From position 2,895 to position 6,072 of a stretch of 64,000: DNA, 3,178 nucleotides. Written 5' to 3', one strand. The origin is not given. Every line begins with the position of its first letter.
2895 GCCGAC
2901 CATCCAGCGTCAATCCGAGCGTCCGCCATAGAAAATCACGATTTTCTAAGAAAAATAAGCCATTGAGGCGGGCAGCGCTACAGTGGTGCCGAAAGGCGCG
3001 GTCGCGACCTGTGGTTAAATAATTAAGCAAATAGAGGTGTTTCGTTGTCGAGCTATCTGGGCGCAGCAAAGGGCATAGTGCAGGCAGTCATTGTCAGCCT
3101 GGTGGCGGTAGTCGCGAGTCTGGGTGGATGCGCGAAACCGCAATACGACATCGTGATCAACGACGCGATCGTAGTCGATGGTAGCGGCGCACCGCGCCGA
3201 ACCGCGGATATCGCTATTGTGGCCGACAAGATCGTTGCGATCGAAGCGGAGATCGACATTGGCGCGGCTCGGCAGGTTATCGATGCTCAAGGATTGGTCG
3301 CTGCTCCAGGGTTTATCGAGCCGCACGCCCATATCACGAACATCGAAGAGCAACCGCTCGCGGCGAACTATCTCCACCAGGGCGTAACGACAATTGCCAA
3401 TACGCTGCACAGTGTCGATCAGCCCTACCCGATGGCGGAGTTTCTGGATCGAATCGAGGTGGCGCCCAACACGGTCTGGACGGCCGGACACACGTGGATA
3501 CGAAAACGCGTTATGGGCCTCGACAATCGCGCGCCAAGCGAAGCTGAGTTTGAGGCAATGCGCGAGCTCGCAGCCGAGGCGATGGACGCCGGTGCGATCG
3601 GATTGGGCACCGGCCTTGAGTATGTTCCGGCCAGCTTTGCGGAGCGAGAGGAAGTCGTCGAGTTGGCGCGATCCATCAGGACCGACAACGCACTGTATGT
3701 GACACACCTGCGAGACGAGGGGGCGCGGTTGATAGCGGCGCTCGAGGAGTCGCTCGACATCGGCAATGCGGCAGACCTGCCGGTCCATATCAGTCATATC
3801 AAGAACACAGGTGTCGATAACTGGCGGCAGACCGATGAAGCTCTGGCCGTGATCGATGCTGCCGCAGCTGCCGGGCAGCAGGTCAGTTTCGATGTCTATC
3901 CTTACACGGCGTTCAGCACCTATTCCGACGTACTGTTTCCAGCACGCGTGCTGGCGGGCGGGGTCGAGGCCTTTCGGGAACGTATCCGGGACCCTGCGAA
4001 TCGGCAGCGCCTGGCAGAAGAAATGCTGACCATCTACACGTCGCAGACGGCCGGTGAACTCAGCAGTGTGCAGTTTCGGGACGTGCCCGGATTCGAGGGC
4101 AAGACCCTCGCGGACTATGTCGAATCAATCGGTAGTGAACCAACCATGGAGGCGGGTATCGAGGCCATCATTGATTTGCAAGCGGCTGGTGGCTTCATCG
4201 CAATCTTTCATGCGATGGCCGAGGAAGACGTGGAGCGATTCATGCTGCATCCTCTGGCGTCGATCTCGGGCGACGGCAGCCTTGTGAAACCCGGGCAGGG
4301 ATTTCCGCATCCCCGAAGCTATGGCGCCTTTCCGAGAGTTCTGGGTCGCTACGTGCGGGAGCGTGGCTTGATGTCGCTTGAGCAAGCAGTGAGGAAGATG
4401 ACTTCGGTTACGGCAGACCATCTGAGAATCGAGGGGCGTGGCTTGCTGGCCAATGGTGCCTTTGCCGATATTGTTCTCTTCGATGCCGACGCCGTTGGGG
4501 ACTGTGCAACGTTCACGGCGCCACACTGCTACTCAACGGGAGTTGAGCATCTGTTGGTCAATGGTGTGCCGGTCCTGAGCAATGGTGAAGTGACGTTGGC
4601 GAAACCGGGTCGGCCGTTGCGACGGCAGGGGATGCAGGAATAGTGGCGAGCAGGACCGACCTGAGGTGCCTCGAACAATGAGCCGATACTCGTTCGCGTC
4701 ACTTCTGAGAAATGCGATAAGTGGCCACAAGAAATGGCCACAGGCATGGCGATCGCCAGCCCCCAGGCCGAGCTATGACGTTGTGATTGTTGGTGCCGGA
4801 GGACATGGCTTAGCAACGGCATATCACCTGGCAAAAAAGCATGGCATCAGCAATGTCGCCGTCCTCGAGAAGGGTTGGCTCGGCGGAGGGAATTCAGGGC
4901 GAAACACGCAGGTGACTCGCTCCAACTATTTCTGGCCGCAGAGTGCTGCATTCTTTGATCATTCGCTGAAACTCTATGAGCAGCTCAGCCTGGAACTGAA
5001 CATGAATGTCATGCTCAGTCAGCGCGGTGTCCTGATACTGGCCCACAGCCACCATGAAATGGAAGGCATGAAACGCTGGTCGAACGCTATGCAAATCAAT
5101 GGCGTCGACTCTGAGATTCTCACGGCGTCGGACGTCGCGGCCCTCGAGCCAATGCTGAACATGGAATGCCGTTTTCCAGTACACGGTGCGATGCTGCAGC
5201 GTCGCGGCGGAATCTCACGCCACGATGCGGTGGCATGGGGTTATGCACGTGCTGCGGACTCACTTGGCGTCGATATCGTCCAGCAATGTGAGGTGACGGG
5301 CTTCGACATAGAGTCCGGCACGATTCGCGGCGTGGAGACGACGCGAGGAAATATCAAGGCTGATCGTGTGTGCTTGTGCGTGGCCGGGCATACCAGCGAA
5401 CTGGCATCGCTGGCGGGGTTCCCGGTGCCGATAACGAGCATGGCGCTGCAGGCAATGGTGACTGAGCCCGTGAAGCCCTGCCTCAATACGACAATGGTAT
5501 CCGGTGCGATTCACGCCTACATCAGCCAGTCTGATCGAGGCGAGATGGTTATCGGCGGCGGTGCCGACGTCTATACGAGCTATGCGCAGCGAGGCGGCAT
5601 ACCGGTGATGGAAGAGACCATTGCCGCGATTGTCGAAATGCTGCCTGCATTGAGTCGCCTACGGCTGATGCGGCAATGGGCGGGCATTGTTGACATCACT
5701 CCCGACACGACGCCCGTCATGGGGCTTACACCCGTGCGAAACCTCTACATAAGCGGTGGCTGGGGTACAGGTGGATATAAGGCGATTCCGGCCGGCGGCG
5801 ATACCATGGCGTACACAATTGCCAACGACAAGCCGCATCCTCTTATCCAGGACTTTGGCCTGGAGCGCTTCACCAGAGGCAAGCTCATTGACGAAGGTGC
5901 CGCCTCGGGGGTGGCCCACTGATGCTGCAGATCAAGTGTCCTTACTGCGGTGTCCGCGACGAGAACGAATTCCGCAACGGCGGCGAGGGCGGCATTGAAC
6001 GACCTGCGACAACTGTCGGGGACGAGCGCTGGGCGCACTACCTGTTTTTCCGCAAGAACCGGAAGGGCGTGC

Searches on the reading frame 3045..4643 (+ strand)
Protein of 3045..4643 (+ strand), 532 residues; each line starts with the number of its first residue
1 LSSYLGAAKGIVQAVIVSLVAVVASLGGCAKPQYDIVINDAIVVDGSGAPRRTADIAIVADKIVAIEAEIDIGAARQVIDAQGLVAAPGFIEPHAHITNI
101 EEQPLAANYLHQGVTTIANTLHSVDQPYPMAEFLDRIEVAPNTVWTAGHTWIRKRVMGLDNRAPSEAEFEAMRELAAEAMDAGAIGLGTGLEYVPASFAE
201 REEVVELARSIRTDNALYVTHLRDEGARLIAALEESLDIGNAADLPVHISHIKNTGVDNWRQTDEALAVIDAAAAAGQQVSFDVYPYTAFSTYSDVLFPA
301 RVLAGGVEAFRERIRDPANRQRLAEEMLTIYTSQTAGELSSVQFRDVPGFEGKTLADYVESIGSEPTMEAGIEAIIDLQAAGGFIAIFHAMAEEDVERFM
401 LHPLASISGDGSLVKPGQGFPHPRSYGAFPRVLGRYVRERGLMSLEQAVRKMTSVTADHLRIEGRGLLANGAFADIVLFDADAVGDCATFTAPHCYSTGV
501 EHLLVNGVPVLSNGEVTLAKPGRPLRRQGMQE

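Call 65: search_protein_families(library=pfam, proteins=[window:3045-4643:+], max_evalue=0.00001)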
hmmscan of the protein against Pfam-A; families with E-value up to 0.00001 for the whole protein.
window:3045-4643:+ (532 aa): 2 families
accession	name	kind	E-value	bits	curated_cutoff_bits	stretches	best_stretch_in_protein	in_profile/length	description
PF07969.17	Amidohydro_3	-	7.8e-24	85.4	29.7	1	77-510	1-471/472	Amidohydrolase family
PF01979.26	Amidohydro_1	-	3.3e-07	30.3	25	0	436-483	275-322/345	Amidohydrolase family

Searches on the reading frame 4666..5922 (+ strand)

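Call 65: search_protein_families(library=pfam, proteins=[window:4666-5922:+], max_evalue=0.00001)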
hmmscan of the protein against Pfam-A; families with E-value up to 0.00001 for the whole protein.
window:4666-5922:+ (418 aa): 3 families
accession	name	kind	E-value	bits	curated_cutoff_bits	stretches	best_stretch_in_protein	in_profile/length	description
PF01266.30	DAO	-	3.8e-67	227.7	27.9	1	38-383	1-352/353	FAD dependent oxidoreductase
PF13738.12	Pyr_redox_3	-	4.5e-06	26.5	30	0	40-100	1-49/305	Pyridine nucleotide-disulphide oxidoreductase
PF01946.23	Thi4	-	8.8e-06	25.6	26.2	0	37-76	18-57/235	Thi4 family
